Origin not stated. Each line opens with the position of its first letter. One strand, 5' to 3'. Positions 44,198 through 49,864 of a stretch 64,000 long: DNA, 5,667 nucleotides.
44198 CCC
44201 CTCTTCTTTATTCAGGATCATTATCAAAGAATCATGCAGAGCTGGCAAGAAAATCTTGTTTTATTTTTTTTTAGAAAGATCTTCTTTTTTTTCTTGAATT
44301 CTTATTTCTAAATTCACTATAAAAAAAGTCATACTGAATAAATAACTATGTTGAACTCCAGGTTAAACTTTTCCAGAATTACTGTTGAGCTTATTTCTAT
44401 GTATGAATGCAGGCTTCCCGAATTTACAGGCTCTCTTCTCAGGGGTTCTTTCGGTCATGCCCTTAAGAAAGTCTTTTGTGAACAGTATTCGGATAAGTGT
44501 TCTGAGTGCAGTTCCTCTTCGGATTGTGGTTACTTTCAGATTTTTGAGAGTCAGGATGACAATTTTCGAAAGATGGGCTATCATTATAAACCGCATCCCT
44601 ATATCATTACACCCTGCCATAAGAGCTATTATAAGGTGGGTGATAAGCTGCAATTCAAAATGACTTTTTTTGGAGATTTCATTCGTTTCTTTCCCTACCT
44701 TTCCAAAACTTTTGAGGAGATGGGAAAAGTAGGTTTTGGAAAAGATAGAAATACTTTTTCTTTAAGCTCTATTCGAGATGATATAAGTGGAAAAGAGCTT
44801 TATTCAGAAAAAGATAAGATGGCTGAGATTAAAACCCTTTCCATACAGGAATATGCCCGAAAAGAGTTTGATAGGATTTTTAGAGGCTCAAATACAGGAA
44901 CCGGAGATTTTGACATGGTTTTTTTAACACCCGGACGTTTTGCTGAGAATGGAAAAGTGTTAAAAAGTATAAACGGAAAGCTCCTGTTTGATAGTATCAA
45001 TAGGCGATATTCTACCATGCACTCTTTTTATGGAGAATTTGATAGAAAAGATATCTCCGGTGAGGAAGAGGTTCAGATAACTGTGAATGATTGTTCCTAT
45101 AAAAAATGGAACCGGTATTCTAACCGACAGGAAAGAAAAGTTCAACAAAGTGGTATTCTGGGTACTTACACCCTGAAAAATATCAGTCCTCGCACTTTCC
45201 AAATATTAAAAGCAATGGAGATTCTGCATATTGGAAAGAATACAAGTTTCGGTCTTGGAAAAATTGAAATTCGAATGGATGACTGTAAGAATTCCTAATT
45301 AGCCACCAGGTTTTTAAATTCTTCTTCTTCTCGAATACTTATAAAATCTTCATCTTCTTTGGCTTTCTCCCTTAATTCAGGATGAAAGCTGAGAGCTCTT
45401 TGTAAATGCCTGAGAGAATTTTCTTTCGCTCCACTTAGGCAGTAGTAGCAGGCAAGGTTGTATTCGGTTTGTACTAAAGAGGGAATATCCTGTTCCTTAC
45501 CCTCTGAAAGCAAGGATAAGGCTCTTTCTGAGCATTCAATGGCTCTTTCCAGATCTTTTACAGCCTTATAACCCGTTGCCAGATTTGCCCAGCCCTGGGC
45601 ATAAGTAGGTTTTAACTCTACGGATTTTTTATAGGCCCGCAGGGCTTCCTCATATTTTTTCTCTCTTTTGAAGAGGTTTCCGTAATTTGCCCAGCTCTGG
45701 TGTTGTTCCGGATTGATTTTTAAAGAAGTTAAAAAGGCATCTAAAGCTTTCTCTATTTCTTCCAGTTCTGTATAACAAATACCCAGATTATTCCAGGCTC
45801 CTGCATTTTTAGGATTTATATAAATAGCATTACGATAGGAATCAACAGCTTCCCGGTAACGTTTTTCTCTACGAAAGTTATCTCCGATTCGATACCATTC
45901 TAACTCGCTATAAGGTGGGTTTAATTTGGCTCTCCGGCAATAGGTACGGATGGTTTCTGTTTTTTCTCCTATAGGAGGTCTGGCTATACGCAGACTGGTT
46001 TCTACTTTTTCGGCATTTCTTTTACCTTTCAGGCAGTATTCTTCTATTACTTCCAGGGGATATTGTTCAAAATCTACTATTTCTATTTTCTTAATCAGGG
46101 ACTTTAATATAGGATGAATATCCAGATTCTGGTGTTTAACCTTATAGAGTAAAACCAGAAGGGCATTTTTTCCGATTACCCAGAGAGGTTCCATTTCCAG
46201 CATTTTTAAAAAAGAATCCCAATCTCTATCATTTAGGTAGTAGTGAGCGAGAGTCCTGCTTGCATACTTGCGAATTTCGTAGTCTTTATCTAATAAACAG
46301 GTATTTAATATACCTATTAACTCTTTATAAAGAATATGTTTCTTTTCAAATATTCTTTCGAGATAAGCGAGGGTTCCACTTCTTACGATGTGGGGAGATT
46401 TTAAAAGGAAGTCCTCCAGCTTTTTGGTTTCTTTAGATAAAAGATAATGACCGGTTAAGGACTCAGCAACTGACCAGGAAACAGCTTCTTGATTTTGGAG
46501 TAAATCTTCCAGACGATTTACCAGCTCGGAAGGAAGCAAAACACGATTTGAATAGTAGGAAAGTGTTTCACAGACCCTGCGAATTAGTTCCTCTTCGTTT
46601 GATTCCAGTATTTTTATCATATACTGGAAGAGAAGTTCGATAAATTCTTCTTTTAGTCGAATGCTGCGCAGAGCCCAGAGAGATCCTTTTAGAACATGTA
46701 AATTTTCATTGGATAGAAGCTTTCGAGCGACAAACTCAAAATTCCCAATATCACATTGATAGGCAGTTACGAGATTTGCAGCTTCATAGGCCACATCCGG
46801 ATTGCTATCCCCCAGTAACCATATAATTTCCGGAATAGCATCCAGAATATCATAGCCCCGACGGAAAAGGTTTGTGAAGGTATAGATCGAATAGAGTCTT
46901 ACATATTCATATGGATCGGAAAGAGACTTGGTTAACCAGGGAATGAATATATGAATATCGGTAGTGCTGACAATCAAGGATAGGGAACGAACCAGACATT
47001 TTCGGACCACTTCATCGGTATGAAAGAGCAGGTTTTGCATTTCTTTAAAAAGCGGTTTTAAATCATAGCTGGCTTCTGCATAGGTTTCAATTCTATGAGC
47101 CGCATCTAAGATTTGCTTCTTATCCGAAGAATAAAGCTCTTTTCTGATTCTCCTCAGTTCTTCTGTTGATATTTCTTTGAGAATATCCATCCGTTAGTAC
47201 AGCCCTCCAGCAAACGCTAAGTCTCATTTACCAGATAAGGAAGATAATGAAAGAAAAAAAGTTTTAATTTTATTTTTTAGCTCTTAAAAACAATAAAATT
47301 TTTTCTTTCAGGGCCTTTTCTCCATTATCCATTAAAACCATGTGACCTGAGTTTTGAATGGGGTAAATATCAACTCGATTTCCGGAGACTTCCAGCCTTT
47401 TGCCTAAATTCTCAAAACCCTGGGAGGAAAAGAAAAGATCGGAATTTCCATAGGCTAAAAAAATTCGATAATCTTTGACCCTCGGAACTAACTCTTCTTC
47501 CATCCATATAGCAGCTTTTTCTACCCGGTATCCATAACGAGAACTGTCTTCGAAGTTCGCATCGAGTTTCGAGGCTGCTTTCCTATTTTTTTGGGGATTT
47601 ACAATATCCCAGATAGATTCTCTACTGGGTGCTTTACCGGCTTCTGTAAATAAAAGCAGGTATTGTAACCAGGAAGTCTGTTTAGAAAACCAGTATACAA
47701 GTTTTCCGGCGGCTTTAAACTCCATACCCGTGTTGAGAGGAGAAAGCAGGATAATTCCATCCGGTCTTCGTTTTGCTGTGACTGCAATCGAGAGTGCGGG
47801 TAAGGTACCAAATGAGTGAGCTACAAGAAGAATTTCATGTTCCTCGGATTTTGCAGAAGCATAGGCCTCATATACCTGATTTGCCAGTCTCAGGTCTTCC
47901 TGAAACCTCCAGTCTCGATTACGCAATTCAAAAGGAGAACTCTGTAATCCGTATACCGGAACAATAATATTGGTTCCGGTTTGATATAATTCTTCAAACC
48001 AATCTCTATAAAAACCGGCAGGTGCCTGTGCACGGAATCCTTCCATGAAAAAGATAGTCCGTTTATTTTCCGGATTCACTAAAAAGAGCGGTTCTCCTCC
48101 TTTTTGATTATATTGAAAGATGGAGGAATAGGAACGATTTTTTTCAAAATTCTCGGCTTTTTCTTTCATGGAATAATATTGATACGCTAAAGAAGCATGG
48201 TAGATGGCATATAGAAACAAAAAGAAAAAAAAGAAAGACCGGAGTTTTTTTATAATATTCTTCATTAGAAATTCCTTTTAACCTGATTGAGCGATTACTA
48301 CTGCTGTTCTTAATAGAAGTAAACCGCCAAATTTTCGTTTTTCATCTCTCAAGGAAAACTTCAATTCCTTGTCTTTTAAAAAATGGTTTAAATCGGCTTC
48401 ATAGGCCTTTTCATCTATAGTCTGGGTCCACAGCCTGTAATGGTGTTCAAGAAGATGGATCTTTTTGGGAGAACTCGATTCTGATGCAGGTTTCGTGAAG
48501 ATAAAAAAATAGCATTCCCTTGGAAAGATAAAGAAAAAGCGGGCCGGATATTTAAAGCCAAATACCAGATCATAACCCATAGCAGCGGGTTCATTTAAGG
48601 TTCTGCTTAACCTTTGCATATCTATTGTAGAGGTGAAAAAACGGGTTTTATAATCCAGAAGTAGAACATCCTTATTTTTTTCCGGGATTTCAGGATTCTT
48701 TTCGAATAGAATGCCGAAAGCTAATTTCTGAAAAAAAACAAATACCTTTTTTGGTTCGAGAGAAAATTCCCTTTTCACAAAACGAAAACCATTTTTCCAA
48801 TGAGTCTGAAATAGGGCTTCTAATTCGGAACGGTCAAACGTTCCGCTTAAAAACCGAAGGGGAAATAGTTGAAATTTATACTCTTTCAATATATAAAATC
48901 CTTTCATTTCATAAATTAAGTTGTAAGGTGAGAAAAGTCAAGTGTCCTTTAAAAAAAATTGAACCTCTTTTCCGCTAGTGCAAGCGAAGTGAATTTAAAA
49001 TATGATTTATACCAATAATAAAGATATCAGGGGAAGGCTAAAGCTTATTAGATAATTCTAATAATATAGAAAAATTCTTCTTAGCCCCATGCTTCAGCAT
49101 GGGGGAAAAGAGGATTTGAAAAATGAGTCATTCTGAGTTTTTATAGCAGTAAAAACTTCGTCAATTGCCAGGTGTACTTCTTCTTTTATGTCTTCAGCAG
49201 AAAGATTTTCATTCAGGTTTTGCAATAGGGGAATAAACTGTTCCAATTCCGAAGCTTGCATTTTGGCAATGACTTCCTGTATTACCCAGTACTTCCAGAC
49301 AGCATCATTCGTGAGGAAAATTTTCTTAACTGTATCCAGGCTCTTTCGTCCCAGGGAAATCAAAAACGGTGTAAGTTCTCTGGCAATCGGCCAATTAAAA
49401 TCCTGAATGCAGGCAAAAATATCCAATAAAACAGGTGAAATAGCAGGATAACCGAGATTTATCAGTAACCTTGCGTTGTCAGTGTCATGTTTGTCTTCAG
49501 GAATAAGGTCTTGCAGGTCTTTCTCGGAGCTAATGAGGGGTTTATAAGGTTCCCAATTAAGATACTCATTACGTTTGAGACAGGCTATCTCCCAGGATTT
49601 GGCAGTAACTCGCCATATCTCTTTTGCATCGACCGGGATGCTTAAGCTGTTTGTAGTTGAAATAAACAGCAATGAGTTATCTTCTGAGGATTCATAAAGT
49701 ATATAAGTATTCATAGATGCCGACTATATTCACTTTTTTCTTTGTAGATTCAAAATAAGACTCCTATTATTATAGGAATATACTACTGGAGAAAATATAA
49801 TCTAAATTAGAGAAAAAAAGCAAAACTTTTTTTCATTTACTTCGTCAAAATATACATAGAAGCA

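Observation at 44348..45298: Orphan Cas6-like RAMP protein with a Cys cluster and no CRISPR array or other cas genes in the window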

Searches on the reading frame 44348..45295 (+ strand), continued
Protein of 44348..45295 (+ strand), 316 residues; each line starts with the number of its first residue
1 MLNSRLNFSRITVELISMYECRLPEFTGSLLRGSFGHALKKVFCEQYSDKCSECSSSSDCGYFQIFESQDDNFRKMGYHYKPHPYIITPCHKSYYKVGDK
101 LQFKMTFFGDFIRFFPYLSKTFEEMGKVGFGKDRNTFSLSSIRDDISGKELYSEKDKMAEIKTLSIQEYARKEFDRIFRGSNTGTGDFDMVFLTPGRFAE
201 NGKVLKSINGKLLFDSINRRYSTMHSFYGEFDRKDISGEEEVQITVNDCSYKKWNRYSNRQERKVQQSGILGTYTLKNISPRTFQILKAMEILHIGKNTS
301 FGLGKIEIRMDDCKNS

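Call 56: search_solved_structures(query=A2, max_evalue=10, show_alignments=4)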
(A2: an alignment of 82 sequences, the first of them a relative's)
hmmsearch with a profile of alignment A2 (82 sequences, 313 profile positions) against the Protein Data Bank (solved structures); distinct sequences matched with E-value up to 10: 5.
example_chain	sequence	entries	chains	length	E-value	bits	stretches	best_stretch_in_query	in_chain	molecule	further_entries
6fjw_A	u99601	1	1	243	1.7e-05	27.5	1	163-311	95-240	Cas6 protein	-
7kft_D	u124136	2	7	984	7.7e-05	25.3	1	91-311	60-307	Cas6-RT-Cas1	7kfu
6dd5_A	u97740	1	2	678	0.00011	24.8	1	85-311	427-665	MMB-1 Cas6 Fused to Maltose Binding Protein,CRISPR-associated endonuclease Cas1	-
6njy_A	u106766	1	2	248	0.77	12.2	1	182-309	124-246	Type IV CRISPR associated Cas6 RNA endonuclease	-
8zok_A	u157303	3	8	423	2.3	10.6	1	127-196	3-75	Gamma-glutamyl phosphate reductase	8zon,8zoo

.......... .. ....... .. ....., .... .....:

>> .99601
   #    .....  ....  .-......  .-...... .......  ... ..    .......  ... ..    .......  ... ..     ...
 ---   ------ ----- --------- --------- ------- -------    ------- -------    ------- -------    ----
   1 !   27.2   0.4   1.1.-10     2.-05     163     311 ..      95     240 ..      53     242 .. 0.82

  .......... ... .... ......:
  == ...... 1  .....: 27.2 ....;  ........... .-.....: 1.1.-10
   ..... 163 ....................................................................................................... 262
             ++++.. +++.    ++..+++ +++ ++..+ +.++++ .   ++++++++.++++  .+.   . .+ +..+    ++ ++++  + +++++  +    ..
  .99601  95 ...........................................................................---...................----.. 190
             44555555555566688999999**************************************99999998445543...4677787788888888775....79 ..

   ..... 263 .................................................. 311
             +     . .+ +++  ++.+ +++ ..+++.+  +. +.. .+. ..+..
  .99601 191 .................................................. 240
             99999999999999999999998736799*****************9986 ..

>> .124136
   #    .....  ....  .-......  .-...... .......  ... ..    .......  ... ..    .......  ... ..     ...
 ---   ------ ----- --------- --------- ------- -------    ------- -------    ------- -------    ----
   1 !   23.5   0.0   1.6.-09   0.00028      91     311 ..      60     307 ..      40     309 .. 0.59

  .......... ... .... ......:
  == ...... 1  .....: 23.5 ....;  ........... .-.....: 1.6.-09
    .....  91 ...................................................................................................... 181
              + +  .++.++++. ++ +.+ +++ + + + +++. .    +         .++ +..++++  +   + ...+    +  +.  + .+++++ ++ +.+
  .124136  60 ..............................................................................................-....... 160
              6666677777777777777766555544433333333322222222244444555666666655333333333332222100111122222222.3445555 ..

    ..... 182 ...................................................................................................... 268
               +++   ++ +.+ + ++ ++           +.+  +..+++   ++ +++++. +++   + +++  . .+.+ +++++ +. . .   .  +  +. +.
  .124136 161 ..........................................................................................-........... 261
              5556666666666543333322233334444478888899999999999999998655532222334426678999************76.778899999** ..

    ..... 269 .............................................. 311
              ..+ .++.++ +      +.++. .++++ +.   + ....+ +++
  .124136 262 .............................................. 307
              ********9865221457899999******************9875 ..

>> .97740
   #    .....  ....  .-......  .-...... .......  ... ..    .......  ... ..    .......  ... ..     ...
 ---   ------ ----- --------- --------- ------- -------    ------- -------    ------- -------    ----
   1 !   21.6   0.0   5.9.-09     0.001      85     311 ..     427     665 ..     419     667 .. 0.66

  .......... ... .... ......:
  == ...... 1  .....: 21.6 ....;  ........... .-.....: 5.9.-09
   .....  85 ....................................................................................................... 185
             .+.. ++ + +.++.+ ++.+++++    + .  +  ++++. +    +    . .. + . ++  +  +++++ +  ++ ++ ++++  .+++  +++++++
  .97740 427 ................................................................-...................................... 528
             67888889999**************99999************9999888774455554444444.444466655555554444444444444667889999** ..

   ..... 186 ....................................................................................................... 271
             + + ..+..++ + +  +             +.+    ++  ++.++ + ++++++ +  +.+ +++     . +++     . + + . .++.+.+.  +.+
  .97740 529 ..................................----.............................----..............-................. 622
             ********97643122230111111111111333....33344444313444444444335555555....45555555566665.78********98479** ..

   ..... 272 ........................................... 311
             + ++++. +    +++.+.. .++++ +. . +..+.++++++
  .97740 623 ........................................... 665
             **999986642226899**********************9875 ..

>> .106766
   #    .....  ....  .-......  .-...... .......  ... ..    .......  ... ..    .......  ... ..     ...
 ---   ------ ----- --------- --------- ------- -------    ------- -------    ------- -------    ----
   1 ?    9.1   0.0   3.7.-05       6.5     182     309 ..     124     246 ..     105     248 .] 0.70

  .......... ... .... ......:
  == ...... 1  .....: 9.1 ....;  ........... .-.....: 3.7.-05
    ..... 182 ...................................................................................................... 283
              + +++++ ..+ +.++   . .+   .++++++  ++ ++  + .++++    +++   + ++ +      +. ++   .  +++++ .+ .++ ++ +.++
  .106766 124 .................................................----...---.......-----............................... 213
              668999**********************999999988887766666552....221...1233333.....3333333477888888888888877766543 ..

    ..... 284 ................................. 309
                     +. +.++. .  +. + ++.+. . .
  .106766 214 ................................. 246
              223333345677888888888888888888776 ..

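Call 68: find_related_loci(query=A3, collection=metagenome_contigs, flank=10000)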
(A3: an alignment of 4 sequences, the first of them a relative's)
Query A3 (316 aa) in metagenome_contigs; peptide patterns used: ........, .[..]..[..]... (x = any residue, [..] = any of these).
126 stretches matched a pattern; 12 encode a relative of the query (tblastn E <= 1e-3); 12 distinct loci.
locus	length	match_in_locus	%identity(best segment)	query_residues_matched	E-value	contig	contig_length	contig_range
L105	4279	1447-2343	30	18-309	6e-39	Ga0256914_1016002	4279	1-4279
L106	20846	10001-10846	31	23-306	6e-38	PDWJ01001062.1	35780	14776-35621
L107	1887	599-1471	31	23-308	7e-37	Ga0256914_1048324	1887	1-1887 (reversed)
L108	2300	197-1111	28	10-308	3e-33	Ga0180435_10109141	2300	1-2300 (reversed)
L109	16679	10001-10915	28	10-308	5e-33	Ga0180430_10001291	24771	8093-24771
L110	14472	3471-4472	29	6-305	2e-32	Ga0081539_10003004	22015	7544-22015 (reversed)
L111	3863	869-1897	26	6-308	3e-32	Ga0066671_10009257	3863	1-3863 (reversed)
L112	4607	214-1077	29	23-308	9e-30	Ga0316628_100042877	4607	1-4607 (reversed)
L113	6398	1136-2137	28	6-305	3e-29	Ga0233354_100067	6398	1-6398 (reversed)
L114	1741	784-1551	26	24-308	8e-23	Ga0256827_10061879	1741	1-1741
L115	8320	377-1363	25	6-305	8e-22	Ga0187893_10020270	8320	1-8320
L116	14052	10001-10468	33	6-142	8e-17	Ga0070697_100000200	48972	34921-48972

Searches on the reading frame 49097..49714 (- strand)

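Call 54: search_protein_families(library=pfam, proteins=[window:49097-49714:-], max_evalue=0.001)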
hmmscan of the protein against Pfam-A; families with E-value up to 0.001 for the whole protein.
window:49097-49714:- (206 aa): 1 family
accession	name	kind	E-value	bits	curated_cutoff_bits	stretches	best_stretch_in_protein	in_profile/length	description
PF16804.11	DUF5071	-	1.2e-17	64.8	27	1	70-182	1-113/119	Domain of unknown function (DUF5071)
